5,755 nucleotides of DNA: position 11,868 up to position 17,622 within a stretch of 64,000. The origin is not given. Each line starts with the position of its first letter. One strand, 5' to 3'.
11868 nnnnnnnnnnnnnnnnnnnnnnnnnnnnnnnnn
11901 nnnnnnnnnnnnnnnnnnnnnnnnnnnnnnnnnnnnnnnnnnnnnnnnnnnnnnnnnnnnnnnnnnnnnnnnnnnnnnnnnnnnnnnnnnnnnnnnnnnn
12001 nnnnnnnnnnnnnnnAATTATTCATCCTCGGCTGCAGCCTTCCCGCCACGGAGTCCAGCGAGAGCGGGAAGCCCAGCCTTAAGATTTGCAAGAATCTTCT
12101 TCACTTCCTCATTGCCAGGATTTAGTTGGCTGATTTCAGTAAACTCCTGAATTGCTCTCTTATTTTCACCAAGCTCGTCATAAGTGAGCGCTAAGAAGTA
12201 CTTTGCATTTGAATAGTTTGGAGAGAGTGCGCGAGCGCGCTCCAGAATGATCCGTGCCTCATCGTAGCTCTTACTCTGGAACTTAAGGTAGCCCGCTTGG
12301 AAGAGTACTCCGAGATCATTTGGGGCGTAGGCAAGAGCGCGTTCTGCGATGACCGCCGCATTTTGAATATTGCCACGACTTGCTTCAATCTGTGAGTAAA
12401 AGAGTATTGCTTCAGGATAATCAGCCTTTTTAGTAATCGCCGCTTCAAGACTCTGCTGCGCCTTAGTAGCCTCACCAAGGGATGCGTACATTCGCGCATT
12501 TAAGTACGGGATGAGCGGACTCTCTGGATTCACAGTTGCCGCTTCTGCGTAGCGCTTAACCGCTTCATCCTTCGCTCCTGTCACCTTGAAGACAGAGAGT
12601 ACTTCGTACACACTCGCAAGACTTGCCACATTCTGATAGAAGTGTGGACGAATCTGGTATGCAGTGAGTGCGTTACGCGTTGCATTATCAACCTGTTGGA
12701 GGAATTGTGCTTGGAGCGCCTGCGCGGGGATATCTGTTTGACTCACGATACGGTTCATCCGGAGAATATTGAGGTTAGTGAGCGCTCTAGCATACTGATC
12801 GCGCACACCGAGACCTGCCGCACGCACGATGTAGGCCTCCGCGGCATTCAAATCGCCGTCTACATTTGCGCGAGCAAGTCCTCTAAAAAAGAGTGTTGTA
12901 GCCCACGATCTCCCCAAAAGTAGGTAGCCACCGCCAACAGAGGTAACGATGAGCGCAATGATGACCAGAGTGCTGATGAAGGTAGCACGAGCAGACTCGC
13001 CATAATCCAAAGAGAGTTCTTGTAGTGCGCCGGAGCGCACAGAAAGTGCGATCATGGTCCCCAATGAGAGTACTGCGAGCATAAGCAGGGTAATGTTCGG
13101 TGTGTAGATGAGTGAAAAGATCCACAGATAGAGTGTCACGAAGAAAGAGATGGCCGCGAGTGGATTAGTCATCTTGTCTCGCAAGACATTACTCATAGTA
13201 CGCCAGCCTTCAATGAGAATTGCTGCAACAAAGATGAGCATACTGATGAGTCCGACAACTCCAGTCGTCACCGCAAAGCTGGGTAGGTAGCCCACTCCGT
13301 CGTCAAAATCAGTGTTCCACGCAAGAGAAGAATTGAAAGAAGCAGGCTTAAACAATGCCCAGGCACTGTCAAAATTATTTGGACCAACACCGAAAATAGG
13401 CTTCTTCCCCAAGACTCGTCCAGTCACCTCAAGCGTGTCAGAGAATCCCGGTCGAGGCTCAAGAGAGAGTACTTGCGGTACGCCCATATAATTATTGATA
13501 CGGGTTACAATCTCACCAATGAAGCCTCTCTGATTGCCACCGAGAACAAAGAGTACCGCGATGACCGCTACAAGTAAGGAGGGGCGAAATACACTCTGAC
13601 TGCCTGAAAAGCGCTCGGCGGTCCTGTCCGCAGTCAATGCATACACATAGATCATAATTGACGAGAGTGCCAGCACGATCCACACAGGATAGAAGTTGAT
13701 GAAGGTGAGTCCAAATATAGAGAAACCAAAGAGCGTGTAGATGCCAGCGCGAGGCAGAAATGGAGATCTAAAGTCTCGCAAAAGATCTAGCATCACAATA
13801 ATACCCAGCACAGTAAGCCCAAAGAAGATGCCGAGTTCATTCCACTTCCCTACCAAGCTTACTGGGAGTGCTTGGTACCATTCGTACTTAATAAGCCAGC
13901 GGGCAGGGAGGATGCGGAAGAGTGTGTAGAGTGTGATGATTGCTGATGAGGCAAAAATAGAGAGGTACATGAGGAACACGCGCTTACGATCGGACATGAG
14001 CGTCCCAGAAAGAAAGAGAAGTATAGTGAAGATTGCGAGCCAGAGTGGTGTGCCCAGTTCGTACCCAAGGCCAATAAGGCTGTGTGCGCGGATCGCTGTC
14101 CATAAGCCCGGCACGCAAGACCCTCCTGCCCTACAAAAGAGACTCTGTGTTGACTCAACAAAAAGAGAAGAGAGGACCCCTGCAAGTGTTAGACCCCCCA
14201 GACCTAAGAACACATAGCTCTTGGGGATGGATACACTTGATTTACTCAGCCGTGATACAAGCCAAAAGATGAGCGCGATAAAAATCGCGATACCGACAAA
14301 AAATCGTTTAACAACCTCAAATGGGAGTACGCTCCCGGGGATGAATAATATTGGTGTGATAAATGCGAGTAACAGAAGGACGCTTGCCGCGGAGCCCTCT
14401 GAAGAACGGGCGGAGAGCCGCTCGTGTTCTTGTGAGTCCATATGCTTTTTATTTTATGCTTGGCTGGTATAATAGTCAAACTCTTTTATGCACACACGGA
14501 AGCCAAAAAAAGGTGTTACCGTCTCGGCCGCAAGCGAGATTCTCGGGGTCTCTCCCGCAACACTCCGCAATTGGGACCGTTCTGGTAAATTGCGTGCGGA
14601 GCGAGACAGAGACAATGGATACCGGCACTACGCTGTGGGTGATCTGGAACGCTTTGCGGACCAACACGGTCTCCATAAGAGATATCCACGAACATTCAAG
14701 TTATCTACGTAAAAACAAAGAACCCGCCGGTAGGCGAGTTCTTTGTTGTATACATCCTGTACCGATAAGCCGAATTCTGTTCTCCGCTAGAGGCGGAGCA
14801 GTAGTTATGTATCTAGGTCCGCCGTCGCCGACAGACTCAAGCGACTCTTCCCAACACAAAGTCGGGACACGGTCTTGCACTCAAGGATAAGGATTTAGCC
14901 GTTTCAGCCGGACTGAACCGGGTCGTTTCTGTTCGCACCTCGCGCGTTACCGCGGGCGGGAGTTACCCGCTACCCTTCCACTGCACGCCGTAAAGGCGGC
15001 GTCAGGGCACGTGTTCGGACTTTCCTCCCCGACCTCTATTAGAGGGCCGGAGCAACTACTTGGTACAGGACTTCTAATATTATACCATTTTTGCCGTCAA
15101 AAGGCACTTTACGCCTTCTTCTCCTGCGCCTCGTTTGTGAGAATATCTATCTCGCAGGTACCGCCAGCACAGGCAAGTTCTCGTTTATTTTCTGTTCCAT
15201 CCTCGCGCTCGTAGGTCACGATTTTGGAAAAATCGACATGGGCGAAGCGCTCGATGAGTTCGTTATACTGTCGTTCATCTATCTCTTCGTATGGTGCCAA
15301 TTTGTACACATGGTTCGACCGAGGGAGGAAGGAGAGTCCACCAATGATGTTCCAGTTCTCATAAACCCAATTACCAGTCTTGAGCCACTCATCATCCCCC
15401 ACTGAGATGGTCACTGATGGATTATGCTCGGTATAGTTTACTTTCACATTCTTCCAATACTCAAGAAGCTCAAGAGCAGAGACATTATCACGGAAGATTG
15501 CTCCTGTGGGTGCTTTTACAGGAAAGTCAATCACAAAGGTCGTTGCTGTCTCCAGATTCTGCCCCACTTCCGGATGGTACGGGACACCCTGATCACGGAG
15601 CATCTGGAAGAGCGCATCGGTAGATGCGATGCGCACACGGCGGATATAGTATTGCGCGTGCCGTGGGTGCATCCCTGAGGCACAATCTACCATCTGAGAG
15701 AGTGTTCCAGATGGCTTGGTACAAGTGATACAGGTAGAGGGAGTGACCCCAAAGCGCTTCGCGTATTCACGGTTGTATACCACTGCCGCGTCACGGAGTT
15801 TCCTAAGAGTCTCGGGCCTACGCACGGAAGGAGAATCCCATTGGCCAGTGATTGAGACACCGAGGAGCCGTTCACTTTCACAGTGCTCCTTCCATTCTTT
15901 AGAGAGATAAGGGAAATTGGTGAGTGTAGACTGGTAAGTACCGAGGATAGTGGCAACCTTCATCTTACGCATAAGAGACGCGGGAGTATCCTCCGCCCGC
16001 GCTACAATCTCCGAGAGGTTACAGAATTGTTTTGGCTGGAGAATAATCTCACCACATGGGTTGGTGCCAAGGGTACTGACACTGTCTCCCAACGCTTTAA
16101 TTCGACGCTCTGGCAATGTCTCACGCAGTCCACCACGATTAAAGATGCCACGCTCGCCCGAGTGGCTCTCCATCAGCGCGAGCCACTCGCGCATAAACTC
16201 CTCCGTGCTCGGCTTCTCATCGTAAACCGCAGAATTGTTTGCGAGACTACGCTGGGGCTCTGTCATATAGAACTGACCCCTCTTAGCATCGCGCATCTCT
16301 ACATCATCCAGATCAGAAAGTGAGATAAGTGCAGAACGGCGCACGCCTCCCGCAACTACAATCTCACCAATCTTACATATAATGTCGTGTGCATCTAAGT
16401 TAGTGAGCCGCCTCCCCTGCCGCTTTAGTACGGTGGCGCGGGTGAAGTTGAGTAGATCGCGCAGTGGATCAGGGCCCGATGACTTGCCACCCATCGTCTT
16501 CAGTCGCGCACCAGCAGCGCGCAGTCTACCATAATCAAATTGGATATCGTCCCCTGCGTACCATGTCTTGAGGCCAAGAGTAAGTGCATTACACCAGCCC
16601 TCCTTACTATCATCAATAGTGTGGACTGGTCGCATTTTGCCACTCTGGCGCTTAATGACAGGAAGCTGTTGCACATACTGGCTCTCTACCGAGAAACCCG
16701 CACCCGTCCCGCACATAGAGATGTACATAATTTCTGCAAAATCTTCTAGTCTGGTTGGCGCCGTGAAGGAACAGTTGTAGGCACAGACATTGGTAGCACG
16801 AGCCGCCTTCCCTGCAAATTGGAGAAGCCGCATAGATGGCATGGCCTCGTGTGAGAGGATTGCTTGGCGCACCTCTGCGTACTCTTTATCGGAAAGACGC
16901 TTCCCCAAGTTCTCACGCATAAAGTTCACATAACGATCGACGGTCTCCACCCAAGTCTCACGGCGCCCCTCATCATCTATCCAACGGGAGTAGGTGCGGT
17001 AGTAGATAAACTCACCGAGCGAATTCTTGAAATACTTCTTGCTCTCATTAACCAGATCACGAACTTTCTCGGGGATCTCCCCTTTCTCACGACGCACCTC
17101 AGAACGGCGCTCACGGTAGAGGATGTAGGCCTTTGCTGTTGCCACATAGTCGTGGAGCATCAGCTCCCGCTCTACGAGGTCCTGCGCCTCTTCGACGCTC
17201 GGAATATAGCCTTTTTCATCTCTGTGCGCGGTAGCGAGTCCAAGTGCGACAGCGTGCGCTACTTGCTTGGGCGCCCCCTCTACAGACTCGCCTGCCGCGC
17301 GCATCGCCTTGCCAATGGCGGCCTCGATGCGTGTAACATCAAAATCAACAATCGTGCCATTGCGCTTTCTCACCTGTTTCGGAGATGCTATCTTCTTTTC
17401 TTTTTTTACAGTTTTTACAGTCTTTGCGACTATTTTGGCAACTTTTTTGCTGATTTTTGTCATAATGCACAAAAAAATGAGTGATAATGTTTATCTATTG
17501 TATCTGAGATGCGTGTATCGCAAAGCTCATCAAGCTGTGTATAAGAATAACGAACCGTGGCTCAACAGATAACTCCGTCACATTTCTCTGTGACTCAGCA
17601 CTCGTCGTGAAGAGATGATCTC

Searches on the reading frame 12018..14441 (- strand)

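Call 97: search_protein_families(library=pfam, proteins=[window:12018-14441:-], max_evalue=0.001)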
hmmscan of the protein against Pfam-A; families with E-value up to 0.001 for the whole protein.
window:12018-14441:- (807 aa): 9 families
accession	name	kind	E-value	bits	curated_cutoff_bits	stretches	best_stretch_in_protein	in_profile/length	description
PF14559.12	TPR_19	-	8.1e-15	55.4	25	2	721-787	2-68/68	Tetratricopeptide repeat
PF13428.12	TPR_14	-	4e-10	39.8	23.5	0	713-751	4-42/44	Tetratricopeptide repeat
PF12895.13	ANAPC3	-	5.9e-08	33.3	27.2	1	689-767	2-79/82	Anaphase-promoting complex, cyclosome, subunit 3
PF07719.23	TPR_2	-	6e-07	29.5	27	0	746-777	3-34/34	Tetratricopeptide repeat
PF13371.12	TPR_9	-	3.4e-06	27.4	35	0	688-742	7-61/73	Tetratricopeptide repeat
PF13181.12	TPR_8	-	4.9e-06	26.7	25.7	0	746-776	3-33/34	Tetratricopeptide repeat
PF23914.1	TPR_CcmH_CycH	-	8.3e-06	26.2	42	0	681-778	55-155/158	Cytochrome c-type biogenesis protein H TPR domain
PF13432.12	TPR_16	-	0.00021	22.1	32.7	0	716-777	3-64/65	Tetratricopeptide repeat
PF23241.1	HAT_PRP39_C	-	0.00037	21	33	0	682-787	31-136/139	PRP39 C-terminal HAT repeat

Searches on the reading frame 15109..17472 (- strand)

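Call 97: search_protein_families(library=pfam, proteins=[window:15109-17472:-], max_evalue=0.001)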
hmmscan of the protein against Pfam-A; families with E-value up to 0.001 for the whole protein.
window:15109-17472:- (787 aa): 4 families
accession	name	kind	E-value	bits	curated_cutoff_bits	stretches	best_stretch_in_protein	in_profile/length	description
PF03477.21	ATP-cone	-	6.5e-20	71.9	25.8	1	33-124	2-87/88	ATP cone domain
PF17975.6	RNR_Alpha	-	1.8e-14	54.5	26.4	1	142-210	10-77/101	Ribonucleotide reductase alpha domain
PF02867.20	Ribonuc_red_lgC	-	1.6e-06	27.5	23.9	0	569-617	371-418/523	Ribonucleotide reductase, barrel domain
PF21995.1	RNR-II_ins_dom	-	0.00048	20.8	27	0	283-341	36-100/107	B12-dependent ribonucleotide reductase, insertion domain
